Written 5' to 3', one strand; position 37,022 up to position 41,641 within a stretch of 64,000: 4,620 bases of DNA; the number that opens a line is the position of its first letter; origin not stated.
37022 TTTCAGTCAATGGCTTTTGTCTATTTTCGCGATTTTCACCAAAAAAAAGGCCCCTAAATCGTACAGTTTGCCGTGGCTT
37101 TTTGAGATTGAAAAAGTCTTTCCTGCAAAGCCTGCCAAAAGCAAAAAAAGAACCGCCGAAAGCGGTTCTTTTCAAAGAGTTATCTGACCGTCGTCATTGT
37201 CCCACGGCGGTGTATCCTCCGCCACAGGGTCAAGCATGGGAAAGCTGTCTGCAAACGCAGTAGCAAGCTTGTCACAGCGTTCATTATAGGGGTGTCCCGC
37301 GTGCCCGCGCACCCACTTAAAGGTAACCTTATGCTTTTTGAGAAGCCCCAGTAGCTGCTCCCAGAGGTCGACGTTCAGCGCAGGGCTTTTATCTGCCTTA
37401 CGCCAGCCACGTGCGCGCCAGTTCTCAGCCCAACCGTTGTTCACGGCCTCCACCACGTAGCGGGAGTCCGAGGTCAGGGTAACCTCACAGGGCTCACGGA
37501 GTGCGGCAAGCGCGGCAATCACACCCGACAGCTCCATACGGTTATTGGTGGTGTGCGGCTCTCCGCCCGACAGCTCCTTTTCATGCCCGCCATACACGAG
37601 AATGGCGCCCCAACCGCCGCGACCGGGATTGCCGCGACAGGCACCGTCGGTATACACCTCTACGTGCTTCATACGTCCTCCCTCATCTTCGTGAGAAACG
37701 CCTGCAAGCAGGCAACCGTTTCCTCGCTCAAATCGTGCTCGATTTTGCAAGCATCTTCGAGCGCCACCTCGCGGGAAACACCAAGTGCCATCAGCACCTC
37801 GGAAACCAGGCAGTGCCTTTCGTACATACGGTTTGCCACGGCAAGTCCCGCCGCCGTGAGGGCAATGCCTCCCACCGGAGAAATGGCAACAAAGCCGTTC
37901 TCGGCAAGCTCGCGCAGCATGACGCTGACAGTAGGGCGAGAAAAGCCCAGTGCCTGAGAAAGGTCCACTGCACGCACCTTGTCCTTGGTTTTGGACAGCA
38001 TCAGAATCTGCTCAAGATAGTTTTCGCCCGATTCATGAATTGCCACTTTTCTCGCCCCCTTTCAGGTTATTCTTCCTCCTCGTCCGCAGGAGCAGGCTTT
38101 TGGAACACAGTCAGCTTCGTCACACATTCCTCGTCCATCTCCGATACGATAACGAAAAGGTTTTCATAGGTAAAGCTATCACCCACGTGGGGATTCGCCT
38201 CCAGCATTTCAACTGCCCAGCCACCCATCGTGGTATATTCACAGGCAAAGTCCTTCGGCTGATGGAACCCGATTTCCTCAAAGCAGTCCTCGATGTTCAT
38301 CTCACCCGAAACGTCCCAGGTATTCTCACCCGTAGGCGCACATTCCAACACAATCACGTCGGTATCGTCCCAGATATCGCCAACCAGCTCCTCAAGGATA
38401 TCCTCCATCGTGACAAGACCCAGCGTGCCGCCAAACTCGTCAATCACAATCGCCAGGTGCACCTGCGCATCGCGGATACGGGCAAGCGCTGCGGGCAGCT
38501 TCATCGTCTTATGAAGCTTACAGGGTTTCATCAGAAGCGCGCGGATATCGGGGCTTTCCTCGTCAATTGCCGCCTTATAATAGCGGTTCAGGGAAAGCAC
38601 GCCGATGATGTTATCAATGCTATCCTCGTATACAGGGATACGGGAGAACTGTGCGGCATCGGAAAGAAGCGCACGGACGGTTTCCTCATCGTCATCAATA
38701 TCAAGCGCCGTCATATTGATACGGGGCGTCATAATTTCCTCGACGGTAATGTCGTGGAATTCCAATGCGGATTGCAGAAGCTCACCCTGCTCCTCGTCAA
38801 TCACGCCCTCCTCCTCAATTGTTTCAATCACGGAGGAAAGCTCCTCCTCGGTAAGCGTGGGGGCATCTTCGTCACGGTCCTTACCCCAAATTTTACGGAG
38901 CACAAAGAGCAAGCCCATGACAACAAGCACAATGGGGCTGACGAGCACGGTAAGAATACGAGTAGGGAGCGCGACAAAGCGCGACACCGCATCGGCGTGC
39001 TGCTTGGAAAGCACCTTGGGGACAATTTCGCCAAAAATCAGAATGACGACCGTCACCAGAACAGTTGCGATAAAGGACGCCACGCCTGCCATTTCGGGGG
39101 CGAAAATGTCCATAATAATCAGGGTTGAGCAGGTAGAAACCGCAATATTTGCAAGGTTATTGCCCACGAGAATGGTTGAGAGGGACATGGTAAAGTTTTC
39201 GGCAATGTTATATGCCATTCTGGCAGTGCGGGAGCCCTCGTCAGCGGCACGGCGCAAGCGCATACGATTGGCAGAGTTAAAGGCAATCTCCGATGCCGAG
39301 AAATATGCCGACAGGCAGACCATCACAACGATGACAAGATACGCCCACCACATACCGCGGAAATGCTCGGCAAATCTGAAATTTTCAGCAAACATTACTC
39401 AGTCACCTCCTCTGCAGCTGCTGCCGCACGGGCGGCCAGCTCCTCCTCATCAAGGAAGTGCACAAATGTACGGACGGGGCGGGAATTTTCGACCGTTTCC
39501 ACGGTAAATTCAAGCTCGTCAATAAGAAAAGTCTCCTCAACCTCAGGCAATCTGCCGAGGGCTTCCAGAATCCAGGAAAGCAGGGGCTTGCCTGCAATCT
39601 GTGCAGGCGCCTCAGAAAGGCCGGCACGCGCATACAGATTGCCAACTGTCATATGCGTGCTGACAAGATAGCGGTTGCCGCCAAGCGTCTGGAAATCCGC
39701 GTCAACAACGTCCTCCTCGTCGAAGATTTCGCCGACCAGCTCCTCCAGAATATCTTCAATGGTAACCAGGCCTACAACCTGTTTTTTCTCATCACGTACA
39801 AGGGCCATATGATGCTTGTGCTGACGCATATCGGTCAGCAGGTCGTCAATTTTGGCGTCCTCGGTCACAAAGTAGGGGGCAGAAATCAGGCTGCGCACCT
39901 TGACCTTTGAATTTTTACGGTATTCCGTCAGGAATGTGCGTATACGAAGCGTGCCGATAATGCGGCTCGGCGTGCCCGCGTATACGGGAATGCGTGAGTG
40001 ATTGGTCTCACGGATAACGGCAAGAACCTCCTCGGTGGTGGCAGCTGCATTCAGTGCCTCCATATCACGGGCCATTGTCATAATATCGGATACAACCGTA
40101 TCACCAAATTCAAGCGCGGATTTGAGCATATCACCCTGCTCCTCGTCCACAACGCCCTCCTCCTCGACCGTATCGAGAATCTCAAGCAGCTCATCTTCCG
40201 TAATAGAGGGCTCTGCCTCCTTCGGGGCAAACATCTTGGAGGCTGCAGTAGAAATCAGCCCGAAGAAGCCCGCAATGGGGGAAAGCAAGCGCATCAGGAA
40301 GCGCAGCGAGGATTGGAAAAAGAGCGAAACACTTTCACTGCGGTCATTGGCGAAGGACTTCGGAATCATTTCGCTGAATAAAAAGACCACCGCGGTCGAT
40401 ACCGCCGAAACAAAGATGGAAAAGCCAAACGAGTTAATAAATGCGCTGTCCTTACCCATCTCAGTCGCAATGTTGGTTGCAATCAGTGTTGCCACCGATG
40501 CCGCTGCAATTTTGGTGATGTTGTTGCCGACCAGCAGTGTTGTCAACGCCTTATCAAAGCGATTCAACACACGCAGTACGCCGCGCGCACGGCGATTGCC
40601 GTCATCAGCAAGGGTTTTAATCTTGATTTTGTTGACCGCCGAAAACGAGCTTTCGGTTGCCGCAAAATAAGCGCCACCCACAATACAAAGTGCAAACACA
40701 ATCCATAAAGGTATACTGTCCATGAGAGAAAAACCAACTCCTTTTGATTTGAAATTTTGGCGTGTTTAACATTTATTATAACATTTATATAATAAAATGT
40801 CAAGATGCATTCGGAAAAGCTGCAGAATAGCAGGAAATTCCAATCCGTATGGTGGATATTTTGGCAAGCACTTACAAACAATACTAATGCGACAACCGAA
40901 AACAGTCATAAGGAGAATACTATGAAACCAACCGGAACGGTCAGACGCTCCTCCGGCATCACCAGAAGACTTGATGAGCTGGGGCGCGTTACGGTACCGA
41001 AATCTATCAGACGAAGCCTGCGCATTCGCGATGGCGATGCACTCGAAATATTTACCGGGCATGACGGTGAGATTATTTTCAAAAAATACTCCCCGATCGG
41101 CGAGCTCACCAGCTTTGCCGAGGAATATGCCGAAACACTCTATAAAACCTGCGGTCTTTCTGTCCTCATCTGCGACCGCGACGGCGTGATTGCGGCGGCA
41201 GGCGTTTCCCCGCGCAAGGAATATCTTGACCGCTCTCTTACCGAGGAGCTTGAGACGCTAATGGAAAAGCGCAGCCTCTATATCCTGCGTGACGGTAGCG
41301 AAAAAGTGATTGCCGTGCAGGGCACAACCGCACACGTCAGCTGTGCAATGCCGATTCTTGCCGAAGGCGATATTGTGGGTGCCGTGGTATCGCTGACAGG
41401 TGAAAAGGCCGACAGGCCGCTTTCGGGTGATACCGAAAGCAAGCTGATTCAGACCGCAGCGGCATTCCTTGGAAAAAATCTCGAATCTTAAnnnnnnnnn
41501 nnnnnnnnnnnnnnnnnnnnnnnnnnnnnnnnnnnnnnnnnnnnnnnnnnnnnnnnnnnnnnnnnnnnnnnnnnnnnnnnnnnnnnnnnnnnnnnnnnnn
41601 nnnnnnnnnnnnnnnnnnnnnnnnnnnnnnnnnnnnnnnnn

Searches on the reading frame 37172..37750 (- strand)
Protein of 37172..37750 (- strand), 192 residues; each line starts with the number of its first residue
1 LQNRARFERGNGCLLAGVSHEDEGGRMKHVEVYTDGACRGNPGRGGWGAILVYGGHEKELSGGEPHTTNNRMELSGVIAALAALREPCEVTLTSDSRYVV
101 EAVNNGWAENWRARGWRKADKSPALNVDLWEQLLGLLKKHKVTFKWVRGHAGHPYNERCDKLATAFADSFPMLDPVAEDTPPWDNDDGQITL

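Call 46: search_protein_families(library=pfam, proteins=[window:37172-37750:-], max_evalue=0.001)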
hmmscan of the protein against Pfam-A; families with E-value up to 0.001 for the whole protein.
window:37172-37750:- (192 aa): 1 family
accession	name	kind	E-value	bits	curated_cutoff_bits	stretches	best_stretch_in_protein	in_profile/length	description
PF00075.30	RNase_H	-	2.8e-46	157.7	25.8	1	28-165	2-138/141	RNase H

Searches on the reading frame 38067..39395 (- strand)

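Call 46: search_protein_families(library=pfam, proteins=[window:38067-39395:-], max_evalue=0.001)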
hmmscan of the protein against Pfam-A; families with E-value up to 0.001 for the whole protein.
window:38067-39395:- (442 aa): 3 families
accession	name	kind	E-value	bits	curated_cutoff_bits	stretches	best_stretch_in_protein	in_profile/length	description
PF01595.25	CNNM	-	8.6e-48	162.8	28.4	1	20-202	1-180/181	Cyclin M transmembrane N-terminal domain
PF03471.22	CorC_HlyC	-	9.3e-12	45.2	27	1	356-430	4-77/81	Transporter associated domain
PF00571.33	CBS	-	8.2e-11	42.5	24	1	291-338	8-56/57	CBS domain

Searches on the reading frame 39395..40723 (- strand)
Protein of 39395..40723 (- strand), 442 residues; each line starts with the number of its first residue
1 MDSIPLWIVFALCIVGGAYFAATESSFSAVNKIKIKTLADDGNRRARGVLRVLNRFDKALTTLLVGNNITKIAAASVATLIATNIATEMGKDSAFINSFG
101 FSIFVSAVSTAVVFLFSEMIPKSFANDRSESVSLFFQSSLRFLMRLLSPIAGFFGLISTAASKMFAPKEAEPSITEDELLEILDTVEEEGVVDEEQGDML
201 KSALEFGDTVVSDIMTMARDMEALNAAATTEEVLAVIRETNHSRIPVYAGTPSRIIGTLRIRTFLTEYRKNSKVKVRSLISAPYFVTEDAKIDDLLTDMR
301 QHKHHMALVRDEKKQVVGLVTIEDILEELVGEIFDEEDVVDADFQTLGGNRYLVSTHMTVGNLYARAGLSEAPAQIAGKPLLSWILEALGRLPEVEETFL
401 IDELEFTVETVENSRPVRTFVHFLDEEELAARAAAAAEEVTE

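Call 46: search_protein_families(library=pfam, proteins=[window:39395-40723:-], max_evalue=0.001)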
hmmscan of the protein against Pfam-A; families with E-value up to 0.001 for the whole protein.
window:39395-40723:- (442 aa): 3 families
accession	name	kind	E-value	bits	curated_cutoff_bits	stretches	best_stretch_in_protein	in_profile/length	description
PF01595.25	CNNM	-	1.2e-40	139.5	28.4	1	8-195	1-180/181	Cyclin M transmembrane N-terminal domain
PF00571.33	CBS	-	1.2e-15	57.9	24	2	281-330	7-56/57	CBS domain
PF03471.22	CorC_HlyC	-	6.6e-07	29.7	27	1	347-418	3-74/81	Transporter associated domain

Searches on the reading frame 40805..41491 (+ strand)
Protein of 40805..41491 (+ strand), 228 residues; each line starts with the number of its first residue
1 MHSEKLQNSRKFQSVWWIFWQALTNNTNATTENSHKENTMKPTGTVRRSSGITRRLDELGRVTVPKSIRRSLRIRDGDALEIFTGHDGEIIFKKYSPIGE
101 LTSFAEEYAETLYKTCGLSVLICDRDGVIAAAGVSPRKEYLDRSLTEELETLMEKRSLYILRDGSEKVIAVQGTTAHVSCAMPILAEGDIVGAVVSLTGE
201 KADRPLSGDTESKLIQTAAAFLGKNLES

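Call 46: search_protein_families(library=pfam, proteins=[window:40805-41491:+], max_evalue=0.001)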
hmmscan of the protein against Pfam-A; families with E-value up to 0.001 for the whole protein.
window:40805-41491:+ (228 aa): 3 families
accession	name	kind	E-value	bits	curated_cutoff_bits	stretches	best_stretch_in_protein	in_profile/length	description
PF15714.11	SpoVT_C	-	2.4e-36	125.1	27.5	1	100-227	1-128/128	Stage V sporulation protein T C-terminal, transcription factor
PF04014.23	MazE_antitoxin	-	6.6e-09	36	24.7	1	54-97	2-45/48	Antidote-toxin recognition MazE, bacterial antitoxin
PF05651.19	Diacid_rec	-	0.00035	20.7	23.6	1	103-202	4-94/134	Putative sugar diacid recognition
